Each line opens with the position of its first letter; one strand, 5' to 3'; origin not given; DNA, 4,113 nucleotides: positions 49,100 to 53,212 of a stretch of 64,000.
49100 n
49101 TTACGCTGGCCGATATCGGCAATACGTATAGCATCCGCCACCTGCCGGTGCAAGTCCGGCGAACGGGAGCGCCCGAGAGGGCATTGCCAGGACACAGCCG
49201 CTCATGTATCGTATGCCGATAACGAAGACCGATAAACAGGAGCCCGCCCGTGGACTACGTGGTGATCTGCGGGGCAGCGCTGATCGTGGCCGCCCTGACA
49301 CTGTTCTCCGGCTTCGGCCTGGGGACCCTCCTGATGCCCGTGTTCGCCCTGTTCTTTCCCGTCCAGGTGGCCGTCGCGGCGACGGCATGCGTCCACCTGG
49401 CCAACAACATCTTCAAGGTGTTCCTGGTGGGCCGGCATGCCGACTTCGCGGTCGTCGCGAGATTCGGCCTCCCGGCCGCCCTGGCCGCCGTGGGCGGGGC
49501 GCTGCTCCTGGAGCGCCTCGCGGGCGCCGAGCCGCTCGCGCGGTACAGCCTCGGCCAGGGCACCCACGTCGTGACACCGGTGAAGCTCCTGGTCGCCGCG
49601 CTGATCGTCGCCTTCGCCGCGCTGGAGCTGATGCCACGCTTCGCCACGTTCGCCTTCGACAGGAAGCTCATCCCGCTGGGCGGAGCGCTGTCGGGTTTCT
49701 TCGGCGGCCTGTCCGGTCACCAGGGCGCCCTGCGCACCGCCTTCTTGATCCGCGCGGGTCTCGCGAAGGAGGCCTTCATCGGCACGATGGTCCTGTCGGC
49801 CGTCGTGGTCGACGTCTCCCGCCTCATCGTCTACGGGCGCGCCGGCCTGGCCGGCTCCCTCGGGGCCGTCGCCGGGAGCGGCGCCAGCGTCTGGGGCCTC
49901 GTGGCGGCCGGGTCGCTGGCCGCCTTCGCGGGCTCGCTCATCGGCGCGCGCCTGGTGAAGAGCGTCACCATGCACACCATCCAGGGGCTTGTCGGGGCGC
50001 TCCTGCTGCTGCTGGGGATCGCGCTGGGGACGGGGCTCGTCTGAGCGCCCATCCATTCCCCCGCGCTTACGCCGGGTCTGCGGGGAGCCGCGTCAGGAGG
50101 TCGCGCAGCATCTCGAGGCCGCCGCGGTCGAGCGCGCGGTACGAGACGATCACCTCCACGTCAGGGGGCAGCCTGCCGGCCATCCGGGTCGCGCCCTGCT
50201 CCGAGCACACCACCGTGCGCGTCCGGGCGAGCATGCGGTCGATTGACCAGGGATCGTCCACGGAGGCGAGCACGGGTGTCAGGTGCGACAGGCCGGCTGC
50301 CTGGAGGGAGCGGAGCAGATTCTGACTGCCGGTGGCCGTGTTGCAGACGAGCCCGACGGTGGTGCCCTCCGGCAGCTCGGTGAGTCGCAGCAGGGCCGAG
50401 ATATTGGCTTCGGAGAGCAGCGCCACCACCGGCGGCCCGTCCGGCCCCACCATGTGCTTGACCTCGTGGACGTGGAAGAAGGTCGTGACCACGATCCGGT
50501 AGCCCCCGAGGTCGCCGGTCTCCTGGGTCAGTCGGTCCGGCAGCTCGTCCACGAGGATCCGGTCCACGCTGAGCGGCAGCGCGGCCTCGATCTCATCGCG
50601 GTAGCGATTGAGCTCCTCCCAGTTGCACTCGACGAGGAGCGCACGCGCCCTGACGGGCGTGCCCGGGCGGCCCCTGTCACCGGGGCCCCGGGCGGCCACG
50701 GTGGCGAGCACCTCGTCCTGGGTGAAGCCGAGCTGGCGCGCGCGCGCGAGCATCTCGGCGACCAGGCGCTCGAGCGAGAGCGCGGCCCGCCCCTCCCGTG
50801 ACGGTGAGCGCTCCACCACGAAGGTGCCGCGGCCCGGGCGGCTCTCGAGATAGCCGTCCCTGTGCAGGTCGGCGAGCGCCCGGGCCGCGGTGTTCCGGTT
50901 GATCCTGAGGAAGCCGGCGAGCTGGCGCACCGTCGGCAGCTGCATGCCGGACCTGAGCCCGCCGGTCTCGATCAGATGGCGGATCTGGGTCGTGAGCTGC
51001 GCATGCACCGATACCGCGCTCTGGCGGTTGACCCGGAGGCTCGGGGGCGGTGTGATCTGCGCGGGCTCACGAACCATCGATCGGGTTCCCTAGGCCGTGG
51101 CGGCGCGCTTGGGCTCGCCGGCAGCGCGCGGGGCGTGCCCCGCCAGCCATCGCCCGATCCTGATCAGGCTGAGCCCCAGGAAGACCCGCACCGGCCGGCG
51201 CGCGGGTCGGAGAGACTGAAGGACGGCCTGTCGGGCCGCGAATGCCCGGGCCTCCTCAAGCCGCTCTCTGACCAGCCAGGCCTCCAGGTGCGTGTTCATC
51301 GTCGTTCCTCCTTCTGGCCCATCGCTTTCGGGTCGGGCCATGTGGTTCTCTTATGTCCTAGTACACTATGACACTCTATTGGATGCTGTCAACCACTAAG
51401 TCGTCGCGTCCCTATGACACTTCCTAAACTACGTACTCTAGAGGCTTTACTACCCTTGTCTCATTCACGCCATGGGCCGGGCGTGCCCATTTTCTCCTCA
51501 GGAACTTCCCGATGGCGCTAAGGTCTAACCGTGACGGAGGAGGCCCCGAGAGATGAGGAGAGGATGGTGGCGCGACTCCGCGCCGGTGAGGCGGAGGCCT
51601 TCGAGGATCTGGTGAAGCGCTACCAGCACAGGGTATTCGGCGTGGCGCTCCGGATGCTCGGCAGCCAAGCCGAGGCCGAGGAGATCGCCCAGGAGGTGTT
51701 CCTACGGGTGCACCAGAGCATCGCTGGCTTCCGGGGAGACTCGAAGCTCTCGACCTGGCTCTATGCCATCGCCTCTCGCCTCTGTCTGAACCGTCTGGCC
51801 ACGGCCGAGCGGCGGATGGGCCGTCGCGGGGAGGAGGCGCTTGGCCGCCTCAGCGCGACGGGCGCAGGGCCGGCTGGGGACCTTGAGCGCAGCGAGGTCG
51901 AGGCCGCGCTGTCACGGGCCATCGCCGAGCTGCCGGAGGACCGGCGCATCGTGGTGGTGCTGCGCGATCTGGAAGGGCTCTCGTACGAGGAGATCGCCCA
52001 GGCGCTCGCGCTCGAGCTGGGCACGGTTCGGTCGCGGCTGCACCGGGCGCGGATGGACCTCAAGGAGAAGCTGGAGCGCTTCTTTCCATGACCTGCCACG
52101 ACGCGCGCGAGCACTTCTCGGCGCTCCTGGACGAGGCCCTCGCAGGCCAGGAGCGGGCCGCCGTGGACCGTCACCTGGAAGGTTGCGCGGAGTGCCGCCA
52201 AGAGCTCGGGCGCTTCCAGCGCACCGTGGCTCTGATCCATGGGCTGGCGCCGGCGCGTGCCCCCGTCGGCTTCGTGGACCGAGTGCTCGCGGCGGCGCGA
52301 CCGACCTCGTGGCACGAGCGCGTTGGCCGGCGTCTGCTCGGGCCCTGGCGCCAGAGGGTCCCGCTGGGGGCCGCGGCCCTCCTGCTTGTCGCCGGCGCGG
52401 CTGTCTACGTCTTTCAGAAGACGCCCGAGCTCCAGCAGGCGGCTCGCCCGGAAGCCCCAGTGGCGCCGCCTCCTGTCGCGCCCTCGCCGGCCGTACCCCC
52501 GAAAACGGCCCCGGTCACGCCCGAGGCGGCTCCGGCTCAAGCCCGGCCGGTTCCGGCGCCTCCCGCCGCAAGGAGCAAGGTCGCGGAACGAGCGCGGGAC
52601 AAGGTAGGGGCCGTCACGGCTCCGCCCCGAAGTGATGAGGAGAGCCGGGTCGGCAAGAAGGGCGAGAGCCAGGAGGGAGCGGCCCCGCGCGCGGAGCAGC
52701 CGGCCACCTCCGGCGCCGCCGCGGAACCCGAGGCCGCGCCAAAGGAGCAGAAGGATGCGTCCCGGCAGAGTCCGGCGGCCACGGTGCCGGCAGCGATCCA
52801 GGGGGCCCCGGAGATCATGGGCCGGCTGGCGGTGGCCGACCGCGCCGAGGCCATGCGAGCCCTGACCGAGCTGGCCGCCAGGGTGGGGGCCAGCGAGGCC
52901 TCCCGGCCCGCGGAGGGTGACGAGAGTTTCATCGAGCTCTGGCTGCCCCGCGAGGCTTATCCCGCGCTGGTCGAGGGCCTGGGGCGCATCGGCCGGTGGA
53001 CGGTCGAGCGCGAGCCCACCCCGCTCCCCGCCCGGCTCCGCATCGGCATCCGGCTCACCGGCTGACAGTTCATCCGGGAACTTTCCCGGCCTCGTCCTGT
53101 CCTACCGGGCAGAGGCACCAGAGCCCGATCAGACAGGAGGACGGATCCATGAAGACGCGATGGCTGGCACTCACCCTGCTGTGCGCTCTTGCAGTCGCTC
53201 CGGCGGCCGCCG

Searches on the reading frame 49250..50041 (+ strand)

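Call 19: search_protein_families(library=pfam, proteins=[window:49250-50041:+], max_evalue=0.00001)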
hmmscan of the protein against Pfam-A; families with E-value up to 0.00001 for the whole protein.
window:49250-50041:+ (264 aa): 1 family
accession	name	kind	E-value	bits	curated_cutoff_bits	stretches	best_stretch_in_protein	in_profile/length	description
PF01925.25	TauE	-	2e-18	67.4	32.6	1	7-259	2-237/237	Sulfite exporter TauE/SafE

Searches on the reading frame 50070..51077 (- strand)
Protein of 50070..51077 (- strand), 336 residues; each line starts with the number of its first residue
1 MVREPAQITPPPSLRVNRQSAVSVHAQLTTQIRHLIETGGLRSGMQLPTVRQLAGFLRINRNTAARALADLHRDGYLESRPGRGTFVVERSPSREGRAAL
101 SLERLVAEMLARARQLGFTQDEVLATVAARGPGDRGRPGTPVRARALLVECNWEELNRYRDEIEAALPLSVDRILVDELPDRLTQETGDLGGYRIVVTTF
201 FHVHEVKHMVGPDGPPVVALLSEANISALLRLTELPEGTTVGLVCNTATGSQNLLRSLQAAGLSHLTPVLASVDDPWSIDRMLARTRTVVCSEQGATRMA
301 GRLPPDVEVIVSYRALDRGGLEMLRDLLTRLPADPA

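Call 19: search_protein_families(library=pfam, proteins=[window:50070-51077:-], max_evalue=0.00001)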
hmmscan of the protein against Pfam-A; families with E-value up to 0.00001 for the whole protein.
window:50070-51077:- (336 aa): 1 family
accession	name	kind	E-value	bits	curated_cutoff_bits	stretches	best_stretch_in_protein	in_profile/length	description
PF00392.27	GntR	-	4.7e-15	55.4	27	1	27-87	4-64/64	Bacterial regulatory proteins, gntR family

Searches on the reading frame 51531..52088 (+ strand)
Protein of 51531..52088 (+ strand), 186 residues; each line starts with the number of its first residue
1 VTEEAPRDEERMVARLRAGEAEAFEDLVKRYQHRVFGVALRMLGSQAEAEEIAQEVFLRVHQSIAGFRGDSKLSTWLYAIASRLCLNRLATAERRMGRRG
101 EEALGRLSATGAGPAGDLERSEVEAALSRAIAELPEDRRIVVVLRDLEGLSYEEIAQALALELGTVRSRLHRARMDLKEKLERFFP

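Call 20: search_protein_families(library=pfam, proteins=[window:51531-52088:+], max_evalue=0.00001)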
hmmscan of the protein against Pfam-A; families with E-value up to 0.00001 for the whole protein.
window:51531-52088:+ (186 aa): 4 families
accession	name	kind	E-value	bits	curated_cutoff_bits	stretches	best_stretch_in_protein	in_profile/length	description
PF04542.20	Sigma70_r2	-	3.4e-19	68.8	24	1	27-94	1-70/71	Sigma-70 region 2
PF08281.18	Sigma70_r4_2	-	1e-18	67.2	25.7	1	126-177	3-54/54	Sigma-70, region 4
PF04545.22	Sigma70_r4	-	3.1e-12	46.3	24.1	1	130-179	1-50/50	Sigma-70, region 4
PF07638.17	Sigma70_ECF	-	9.1e-09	35.9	21.1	1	12-181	7-183/185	ECF sigma factor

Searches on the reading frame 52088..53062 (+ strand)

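Call 20: search_protein_families(library=pfam, proteins=[window:52088-53062:+], max_evalue=0.00001)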
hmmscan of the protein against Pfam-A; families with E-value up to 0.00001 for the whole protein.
window:52088-53062:+ (325 aa): 1 family
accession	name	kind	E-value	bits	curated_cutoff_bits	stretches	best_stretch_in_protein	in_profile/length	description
PF13490.11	zf-HC2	-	6.2e-09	36.2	22.2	1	3-37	1-35/35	Putative zinc-finger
